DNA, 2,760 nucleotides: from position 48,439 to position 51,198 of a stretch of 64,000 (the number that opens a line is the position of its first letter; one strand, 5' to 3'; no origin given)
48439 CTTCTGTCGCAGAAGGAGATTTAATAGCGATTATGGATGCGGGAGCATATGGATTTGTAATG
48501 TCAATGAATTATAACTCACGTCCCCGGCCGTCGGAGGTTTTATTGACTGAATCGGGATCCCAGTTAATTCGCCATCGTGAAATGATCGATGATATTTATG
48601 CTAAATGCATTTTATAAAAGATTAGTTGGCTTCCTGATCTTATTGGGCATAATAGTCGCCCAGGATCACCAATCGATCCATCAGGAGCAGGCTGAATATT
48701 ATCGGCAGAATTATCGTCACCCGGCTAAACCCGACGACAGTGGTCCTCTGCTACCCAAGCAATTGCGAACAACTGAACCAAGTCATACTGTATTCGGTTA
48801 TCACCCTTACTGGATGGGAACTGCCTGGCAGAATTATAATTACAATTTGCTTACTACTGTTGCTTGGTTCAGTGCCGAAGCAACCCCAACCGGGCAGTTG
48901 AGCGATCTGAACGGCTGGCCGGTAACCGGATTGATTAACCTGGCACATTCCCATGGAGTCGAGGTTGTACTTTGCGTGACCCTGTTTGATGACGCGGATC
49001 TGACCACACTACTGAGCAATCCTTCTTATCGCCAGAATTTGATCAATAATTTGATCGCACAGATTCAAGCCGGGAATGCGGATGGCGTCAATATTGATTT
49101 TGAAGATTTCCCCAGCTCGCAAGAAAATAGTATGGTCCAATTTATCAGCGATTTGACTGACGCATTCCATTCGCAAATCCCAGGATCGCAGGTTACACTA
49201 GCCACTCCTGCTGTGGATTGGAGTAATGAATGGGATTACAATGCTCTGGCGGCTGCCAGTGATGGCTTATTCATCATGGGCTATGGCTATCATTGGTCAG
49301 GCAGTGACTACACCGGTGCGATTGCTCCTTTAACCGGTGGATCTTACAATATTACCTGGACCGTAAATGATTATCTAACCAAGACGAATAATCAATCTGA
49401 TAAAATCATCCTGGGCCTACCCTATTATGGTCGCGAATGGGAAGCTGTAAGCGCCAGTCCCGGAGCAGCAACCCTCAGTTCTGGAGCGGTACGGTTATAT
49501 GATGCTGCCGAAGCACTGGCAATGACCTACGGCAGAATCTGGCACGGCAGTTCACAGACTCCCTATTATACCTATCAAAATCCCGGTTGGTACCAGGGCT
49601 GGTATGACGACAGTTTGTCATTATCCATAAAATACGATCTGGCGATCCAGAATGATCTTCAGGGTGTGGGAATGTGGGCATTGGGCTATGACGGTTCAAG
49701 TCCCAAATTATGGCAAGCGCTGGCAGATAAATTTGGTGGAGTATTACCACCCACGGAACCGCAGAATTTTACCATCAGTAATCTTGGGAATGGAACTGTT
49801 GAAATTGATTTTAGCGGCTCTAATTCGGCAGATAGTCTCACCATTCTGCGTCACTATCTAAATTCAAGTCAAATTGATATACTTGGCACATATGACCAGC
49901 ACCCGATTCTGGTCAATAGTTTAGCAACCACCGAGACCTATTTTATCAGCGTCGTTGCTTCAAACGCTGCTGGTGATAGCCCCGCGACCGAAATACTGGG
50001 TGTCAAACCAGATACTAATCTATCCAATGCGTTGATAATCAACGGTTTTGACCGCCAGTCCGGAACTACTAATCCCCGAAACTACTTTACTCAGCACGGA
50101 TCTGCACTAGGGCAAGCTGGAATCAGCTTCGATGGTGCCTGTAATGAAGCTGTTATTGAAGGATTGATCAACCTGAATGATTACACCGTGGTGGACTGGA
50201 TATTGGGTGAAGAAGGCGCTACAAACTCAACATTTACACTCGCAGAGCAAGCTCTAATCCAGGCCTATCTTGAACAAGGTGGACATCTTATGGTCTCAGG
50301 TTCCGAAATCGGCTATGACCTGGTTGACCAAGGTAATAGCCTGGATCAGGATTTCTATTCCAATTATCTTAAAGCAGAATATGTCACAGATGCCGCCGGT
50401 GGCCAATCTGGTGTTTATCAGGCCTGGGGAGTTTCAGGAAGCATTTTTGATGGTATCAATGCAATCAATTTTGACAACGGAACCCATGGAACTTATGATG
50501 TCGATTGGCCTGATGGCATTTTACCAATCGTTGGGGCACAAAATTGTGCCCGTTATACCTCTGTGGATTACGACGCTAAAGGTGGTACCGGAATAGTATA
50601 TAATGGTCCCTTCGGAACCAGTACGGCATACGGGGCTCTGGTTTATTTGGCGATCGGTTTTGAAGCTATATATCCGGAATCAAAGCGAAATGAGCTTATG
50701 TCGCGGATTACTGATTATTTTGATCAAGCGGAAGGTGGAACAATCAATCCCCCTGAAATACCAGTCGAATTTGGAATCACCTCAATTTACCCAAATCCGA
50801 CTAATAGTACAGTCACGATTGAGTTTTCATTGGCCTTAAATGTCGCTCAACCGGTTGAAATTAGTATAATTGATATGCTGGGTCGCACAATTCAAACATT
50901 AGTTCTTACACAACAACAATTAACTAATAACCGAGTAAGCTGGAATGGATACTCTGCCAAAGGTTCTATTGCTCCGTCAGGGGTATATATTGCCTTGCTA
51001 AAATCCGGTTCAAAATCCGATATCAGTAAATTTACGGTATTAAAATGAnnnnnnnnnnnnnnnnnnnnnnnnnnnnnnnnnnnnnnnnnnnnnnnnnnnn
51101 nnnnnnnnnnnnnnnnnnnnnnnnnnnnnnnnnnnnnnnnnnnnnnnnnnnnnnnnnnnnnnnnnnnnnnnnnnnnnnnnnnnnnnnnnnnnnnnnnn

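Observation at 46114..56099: Peptidoglycan-harvesting locus: T9SS-secreted M14 and GH18 enzymes, NamZ, PBP4, LdcA, SpmAB, with lysA embedded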

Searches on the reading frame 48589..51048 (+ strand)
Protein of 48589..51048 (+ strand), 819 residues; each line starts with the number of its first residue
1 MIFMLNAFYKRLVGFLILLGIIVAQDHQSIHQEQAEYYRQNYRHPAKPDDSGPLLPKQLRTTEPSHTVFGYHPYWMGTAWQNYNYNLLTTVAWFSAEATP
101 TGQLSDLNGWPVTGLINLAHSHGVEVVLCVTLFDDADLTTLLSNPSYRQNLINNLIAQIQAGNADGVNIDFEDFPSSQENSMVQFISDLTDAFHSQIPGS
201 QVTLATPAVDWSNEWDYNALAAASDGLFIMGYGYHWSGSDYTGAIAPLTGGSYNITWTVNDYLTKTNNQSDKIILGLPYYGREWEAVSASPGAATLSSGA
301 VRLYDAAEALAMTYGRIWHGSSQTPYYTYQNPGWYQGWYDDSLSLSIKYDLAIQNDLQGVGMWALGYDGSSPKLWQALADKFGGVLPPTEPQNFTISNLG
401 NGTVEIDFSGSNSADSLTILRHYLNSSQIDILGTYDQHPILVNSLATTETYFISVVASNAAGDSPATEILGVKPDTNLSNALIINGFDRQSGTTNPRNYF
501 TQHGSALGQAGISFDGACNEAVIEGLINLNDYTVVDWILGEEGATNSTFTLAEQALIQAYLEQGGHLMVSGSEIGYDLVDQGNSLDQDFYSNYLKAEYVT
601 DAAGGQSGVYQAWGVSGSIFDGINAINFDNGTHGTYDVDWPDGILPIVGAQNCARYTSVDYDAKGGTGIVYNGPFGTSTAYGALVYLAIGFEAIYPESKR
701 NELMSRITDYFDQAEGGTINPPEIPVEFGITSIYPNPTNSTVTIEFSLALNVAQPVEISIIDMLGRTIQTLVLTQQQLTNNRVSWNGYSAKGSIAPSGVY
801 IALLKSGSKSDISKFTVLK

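Call 4: search_protein_families(library=pfam, proteins=[window:48589-51048:+], max_evalue=0.01)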
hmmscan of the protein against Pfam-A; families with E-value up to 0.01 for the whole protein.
window:48589-51048:+ (819 aa): 4 families
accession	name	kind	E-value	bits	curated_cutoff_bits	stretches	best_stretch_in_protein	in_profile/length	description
PF00704.34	Glyco_hydro_18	-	9.5e-34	117.9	29.6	1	123-368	64-317/317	Glycosyl hydrolases family 18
PF18962.6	Por_Secre_tail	-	2.3e-09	37.8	27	1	733-817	1-75/75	Secretion system C-terminal sorting domain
PF03644.19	Glyco_hydro_85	-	3.8e-05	23.8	22.2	1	110-240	38-180/302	Glycosyl hydrolase family 85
PF13860.13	FlgD_ig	-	6.4e-05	23.3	27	1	742-800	12-69/79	FlgD Ig-like domain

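Call 5: search_protein_families(library=ncbifam, proteins=[window:48589-51048:+], max_evalue=0.01)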
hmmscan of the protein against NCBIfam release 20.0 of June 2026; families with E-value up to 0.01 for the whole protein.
window:48589-51048:+ (819 aa): 5 families
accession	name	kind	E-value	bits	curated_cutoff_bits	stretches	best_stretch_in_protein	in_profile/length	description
TIGR04183.1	Por_Secre_tail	domain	1.2e-09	38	23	1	733-817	1-71/72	T9SS type A sorting domain-containing protein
NF033707.1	T9SS_sortase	equivalog_domain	1.7e-05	22.6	420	1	732-814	1000-1085/1095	type IX secretion system sortase PorU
NF038113.1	T9SSA_dep_M36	equivalog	0.00055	18.2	885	1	731-814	793-865/869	T9SS-dependent M36 family metallopeptidase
NF005176.1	PRK06655.1-1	equivalog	0.00078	19.4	230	1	752-801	95-144/197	flagellar hook assembly protein FlgD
NF052323.1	T9SSA_dep_M6i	equivalog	0.0011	17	600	1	734-811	961-1030/1043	T9SS-dependent M6-like inactivated metalloprotease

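Call 19: search_solved_structures(query=window:48589-51048:+, max_evalue=0.001, show_alignments=2)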
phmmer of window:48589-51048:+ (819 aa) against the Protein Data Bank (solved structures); distinct sequences matched with E-value up to 0.001: 55.
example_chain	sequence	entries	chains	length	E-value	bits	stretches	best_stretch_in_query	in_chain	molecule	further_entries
3cz8_A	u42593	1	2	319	4.7e-22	81.1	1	139-365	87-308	Putative sporulation-specific glycosylase ydhD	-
4wiw_A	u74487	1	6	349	5.1e-20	74.4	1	114-368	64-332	Glycoside hydrolase family 18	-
8hw6_A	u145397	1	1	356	1.4e-16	63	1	102-371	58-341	Chitinase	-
8hw7_A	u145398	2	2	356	1e-14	56.8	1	102-371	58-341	Chitinase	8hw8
4s3k_A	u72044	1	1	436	1.3e-13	53.2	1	133-383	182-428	Spore germination protein YaaH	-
6g9c_A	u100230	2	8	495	1.4e-12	49.8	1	142-369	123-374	Immunomodulatory active chitinase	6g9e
4mnj_A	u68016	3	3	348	1.2e-11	46.7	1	140-370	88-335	Chitinase A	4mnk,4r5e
4s3j_A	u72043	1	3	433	2.6e-11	45.5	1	87-382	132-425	Cortical-lytic enzyme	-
4mnl_A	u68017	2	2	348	2.7e-11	45.5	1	140-370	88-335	Chitinase A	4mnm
3wij_A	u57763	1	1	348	2.8e-11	45.5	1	140-370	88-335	Chitinase A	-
4q6t_A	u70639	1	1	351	4.2e-11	44.9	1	132-379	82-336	Glycosyl hydrolase, family 18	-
5y2a_A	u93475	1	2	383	3.1e-10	42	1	119-301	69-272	insect group II chitinase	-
1waw_A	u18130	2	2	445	4.6e-10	41.4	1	137-369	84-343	CHITOTRIOSIDASE 1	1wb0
6jjr_A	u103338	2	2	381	4.7e-10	41.4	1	136-369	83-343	Chitotriosidase-1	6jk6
1guv_A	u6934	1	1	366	5.1e-10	41.3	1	136-369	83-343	CHITOTRIOSIDASE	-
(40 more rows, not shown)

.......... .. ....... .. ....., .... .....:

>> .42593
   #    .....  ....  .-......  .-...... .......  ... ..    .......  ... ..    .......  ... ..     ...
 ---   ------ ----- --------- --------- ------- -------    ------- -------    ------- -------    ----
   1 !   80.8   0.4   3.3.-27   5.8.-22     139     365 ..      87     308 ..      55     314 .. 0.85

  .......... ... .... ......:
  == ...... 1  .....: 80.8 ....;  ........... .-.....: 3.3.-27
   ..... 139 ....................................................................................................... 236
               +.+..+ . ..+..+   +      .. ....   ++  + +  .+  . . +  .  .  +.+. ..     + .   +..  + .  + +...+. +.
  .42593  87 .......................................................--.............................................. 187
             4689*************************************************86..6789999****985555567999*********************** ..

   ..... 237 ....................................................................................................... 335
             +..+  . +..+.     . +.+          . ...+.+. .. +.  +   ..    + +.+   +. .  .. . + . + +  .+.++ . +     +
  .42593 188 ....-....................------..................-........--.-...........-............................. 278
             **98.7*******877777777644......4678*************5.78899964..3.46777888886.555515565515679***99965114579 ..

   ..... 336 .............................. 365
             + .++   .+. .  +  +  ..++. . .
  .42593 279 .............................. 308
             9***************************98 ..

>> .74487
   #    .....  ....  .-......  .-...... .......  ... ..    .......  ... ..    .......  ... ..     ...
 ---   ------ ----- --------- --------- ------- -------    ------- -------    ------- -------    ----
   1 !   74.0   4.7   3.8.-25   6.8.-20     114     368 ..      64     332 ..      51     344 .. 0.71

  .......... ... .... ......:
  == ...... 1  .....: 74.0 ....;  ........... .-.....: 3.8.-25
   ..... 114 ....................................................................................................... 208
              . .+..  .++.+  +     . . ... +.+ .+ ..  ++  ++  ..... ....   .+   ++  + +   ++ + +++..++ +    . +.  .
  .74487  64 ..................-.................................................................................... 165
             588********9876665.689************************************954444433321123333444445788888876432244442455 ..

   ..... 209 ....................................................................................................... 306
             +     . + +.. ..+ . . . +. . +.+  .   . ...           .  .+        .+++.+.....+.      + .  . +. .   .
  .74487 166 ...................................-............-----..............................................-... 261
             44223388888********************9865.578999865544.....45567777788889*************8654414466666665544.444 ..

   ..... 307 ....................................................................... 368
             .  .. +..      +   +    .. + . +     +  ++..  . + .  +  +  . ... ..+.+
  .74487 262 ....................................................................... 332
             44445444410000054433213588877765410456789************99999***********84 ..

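Call 27: find_homologous_proteins(query=window:48589-51048:+, max_evalue=0.00001)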
Query window:48589-51048:+ (819 aa): 1193 proteins with E <= 0.00001 among 8000 candidates; the best 120 are listed.
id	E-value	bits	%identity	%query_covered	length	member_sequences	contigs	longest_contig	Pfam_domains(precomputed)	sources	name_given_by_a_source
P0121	0.0e+0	1869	100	100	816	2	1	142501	PF18962.8,PF00704.35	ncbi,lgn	-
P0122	0.0e+0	1349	72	100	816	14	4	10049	PF18962.8,PF03644.20,PF00704.35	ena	-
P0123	0.0e+0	1197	64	100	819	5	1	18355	PF18962.8,PF03644.20,PF13860.13,PF00704.35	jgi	-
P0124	0.0e+0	1077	59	99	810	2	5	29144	PF18962.8,PF03644.20,PF13860.13,PF00704.35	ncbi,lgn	-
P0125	0.0e+0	1069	58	98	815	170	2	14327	PF18962.8,PF03644.20,PF13860.13,PF00704.35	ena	-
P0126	0.0e+0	1058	57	98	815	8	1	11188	PF18962.8,PF03644.20,PF00704.35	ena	-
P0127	0.0e+0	1053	57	98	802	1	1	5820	PF18962.8,PF03644.20,PF00704.35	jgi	-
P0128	0.0e+0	1050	57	99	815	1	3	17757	PF18962.8,PF00704.35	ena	-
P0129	0.0e+0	1050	57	98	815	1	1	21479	PF18962.8,PF00704.35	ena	-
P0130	0.0e+0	1050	57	98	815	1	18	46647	PF18962.8,PF00704.35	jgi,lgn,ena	-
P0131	0.0e+0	1050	56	98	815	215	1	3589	PF18962.8,PF03644.20,PF00704.35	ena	-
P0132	0.0e+0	1050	57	99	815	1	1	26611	PF18962.8,PF00704.35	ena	-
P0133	0.0e+0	1049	57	98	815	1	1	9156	PF18962.8,PF00704.35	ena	-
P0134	0.0e+0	1049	57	98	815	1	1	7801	PF18962.8,PF00704.35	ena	-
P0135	0.0e+0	1049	57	98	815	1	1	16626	PF18962.8,PF00704.35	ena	-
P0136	0.0e+0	1049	57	99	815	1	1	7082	PF18962.8,PF00704.35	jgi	-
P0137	0.0e+0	1048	57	98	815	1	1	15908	PF18962.8,PF00704.35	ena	-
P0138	0.0e+0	1048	57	99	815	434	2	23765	PF18962.8,PF03644.20,PF00704.35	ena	-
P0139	0.0e+0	1048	55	100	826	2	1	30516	PF18962.8,PF03644.20,PF00704.35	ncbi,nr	ncbi:MAG: T9SS type A sorting domain-containing protein [FCB group bacterium]|nr:T9SS type A sorting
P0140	0.0e+0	1047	57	98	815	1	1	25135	PF18962.8,PF00704.35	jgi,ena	-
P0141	0.0e+0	1046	57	98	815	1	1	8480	PF18962.8,PF00704.35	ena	-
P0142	0.0e+0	1046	57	98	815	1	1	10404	PF18962.8,PF00704.35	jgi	-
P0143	0.0e+0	1046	57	98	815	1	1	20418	PF18962.8,PF00704.35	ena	-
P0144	0.0e+0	1045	57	98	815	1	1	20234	PF18962.8,PF00704.35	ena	-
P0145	0.0e+0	1045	56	98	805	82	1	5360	PF18962.8,PF00704.35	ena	-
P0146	0.0e+0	1043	57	98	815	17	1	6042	PF18962.8,PF00704.35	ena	-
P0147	0.0e+0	1043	57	98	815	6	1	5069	PF18962.8,PF03644.20,PF00704.35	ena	-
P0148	0.0e+0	1043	57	98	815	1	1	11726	PF18962.8,PF00704.35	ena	-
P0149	0.0e+0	1040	57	98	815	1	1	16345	PF18962.8,PF03644.20,PF00704.35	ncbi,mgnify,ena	mgnify:FL=1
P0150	0.0e+0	1040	57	98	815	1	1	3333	PF18962.8,PF03644.20,PF00704.35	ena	-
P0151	0.0e+0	1039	57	98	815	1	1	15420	PF18962.8,PF00704.35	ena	-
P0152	0.0e+0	1038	57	98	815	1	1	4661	PF18962.8,PF03644.20,PF00704.35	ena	-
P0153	0.0e+0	1037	56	98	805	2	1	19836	PF18962.8,PF00704.35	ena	-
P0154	0.0e+0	1035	56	100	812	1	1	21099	PF18962.8,PF03644.20,PF13860.13,PF00704.35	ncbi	ncbi:MAG: glycosyl hydrolase family 18 protein [Candidatus Neomarinimicrobiota bacterium]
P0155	0.0e+0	1035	56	99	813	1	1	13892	PF18962.8,PF03644.20,PF13860.13,PF00704.35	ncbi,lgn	-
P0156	0.0e+0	1033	56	100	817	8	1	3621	PF18962.8,PF13860.13,PF00704.35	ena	-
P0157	0.0e+0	1032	56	99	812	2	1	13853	PF18962.8,PF03644.20,PF13860.13,PF00704.35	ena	-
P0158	0.0e+0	1031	56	98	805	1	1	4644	PF18962.8,PF00704.35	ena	-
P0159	0.0e+0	1030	56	97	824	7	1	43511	PF18962.8,PF03644.20,PF13860.13,PF00704.35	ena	-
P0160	0.0e+0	1029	56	98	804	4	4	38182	PF18962.8,PF00704.35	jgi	-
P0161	0.0e+0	1029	56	98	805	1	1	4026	PF18962.8,PF00704.35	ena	-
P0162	0.0e+0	1028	56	98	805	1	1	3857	PF18962.8,PF00704.35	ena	-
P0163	0.0e+0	1025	55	99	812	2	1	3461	PF18962.8,PF13860.13,PF00704.35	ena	-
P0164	0.0e+0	1021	56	99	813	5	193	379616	PF18962.8,PF03644.20,PF00704.35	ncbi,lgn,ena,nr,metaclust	ncbi:MAG: T9SS type A sorting domain-containing protein [Candidatus Marinimicrobia bacterium]|nr:T9S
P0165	0.0e+0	1014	59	92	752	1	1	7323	PF18962.8,PF03644.20,PF13860.13,PF00704.35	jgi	jgi:spore germination protein YaaH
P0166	2.7e-297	1007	59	92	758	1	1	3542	PF18962.8,PF03644.20,PF00704.35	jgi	-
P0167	6.6e-297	1005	55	99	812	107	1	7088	PF18962.8,PF13860.13,PF00704.35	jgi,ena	-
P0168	1.6e-295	1001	56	99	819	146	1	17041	PF18962.8,PF03644.20,PF13860.13,PF00704.35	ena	-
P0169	5.9e-295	999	54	99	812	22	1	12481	PF18962.8,PF03644.20,PF13860.13,PF00704.35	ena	-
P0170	1.7e-294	997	56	98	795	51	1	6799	PF18962.8,PF13860.13,PF00704.35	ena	-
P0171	9.0e-293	992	54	99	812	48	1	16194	PF18962.8,PF13860.13,PF00704.35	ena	-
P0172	1.4e-292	991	54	100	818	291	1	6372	PF18962.8,PF13860.13,PF00704.35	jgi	jgi:spore germination protein YaaH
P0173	2.2e-292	990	55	99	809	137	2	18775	PF18962.8,PF03644.20,PF13860.13,PF00704.35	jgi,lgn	-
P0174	4.2e-292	989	55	97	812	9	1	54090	PF18962.8,PF00704.35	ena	-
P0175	7.8e-292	988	54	99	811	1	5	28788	PF18962.8,PF03644.20,PF00704.35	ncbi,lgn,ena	-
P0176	1.3e-291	988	55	99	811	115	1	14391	PF18962.8,PF00704.35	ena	-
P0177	2.5e-291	987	54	99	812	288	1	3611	PF18962.8,PF03644.20,PF13860.13,PF00704.35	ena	-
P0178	2.9e-291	987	54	99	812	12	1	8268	PF18962.8,PF13860.13,PF00704.35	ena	-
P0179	3.0e-291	986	55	98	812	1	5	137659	PF18962.8,PF03644.20,PF13860.13,PF00704.35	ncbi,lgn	ncbi:MAG: glycosyl hydrolase family 18 protein [Fidelibacterota bacterium]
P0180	5.1e-291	986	54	99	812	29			PF18962.8,PF00704.35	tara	tara:strand:+ start:1617 stop:4055 length:2439 start_codon:yes stop_codon:yes gene_type:complete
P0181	8.8e-291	985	55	98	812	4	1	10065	PF18962.8,PF00704.35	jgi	-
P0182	9.2e-291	985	55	99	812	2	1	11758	PF18962.8,PF00704.35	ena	-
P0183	1.0e-290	985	55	98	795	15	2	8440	PF18962.8,PF03644.20,PF13860.13,PF00704.35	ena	-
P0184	1.4e-290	984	54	99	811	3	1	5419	PF18962.8,PF13860.13,PF00704.35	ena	-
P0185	5.1e-290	982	54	99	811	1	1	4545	PF18962.8,PF13860.13,PF00704.35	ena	-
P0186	5.1e-290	982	55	99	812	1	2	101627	PF18962.8,PF13860.13,PF00704.35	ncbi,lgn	-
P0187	8.9e-290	982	54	99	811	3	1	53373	PF18962.8,PF13860.13,PF00704.35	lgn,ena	-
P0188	1.1e-289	981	55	98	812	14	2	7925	PF18962.8,PF00704.35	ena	-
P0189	2.1e-289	980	55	99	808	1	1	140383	PF18962.8,PF00704.35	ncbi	-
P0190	3.3e-289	980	55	100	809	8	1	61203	PF18962.8,PF03644.20,PF00704.35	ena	-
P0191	5.5e-289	979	54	99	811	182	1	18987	PF18962.8,PF13860.13,PF00704.35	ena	-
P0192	6.3e-289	979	55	98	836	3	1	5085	PF18962.8,PF13860.13,PF00704.35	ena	-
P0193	1.4e-288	978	54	99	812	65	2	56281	PF18962.8,PF13860.13,PF00704.35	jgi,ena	jgi:spore germination protein YaaH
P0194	2.5e-288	977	54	97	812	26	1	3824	PF18962.8,PF00704.35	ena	-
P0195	6.0e-288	976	55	97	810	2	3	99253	PF18962.8,PF00704.35,PF00041.28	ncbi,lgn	-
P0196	1.2e-287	975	54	99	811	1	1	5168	PF18962.8,PF03644.20,PF13860.13,PF00704.35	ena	-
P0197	1.8e-287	974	55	97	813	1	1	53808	PF18962.8,PF13860.13,PF00704.35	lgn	-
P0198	1.2e-286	971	54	99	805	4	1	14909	PF18962.8,PF13860.13,PF00704.35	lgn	-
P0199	1.0e-285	968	53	99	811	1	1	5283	PF18962.8,PF03644.20,PF13860.13,PF00704.35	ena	-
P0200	1.1e-285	968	54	100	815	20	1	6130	PF18962.8,PF03644.20,PF13860.13,PF00704.35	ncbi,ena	-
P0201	2.1e-285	967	52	98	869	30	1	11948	PF18962.8,PF13860.13,PF00704.35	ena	-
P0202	4.6e-285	966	53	99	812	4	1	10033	PF18962.8,PF13860.13,PF00704.35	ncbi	-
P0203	5.0e-284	963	55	96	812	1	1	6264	PF18962.8,PF13860.13,PF00704.35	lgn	-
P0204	2.9e-283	960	53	99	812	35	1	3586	PF18962.8,PF00704.35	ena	-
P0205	3.7e-283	960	53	100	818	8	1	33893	PF18962.8,PF03644.20,PF13860.13,PF00704.35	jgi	-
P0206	8.0e-283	959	54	99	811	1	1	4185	PF18962.8,PF13860.13,PF00704.35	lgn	-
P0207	2.1e-282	957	55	97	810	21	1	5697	PF18962.8,PF00704.35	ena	-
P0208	6.2e-282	956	55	97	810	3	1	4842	PF18962.8,PF00704.35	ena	-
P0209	7.0e-282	956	52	99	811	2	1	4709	PF18962.8,PF13860.13,PF00704.35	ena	-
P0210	1.2e-281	955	53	99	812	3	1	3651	PF18962.8,PF13860.13,PF00704.35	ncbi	-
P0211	5.3e-281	953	56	94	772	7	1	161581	PF18962.8,PF03644.20,PF13860.13,PF00704.35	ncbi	-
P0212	7.1e-281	952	53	98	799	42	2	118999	PF18962.8,PF13860.13,PF00704.35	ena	-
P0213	4.7e-280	949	54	97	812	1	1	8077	PF18962.8,PF03644.20,PF00704.35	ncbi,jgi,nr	ncbi:MAG: T9SS type A sorting domain-containing protein [FCB group bacterium]|nr:T9SS type A sorting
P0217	1.7e-272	924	51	97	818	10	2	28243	PF18962.8,PF13860.13,PF00704.35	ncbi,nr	ncbi:MAG: glycosyl hydrolase family 18 protein [Candidatus Marinimicrobia bacterium]|nr:glycosyl hyd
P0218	4.9e-271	920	52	100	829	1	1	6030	PF18962.8,PF03644.20,PF00704.35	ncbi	ncbi:MAG: glycosyl hydrolase family 18 protein [Candidatus Neomarinimicrobiota bacterium]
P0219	1.0e-269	915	53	99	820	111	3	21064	PF18962.8,PF13860.13,PF00704.35,PF00041.28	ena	-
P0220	2.4e-269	914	52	97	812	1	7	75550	PF18962.8,PF03644.20,PF00704.35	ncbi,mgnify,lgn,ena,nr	ncbi:MAG: glycosyl hydrolase family 18 protein [Candidatus Marinimicrobia bacterium]|mgnify:CR=1 FL=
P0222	2.8e-269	914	52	99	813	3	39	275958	PF18962.8,PF03644.20,PF00704.35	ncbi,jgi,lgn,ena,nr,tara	ncbi:MAG: glycosyl hydrolase family 18 protein [Candidatus Marinimicrobia bacterium]|jgi:spore germi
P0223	4.8e-269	913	51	100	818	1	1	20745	PF18962.8,PF03644.20,PF00704.35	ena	-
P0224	4.9e-269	913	51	100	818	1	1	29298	PF18962.8,PF03644.20,PF00704.35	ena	-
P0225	6.6e-269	913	51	100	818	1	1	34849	PF18962.8,PF03644.20,PF00704.35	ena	-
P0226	6.9e-269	913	51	100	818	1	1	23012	PF18962.8,PF03644.20,PF00704.35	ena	-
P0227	7.1e-269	912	51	100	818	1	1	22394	PF18962.8,PF03644.20,PF00704.35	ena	-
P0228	8.7e-269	912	51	100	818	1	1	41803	PF18962.8,PF03644.20,PF00704.35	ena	-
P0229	9.0e-269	912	51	100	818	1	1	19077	PF18962.8,PF03644.20,PF00704.35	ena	-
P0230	9.2e-269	912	51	99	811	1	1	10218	PF18962.8,PF03644.20,PF00704.35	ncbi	-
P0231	1.3e-268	912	51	99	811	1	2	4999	PF18962.8,PF03644.20,PF00704.35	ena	-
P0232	1.3e-268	912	51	100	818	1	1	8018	PF18962.8,PF03644.20,PF00704.35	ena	-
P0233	1.4e-268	912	51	100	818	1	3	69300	PF18962.8,PF03644.20,PF00704.35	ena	-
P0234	1.7e-268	911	51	100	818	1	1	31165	PF18962.8,PF03644.20,PF00704.35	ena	-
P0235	2.1e-268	911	51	100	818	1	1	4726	PF18962.8,PF03644.20,PF00704.35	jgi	-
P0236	2.1e-268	911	51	100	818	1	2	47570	PF18962.8,PF03644.20,PF00704.35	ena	-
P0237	2.4e-268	911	51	100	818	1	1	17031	PF18962.8,PF03644.20,PF00704.35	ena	-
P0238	2.4e-268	911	51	99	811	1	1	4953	PF18962.8,PF03644.20,PF00704.35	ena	-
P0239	2.5e-268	911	51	100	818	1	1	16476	PF18962.8,PF03644.20,PF00704.35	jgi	-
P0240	2.5e-268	911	51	100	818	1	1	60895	PF18962.8,PF03644.20,PF00704.35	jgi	-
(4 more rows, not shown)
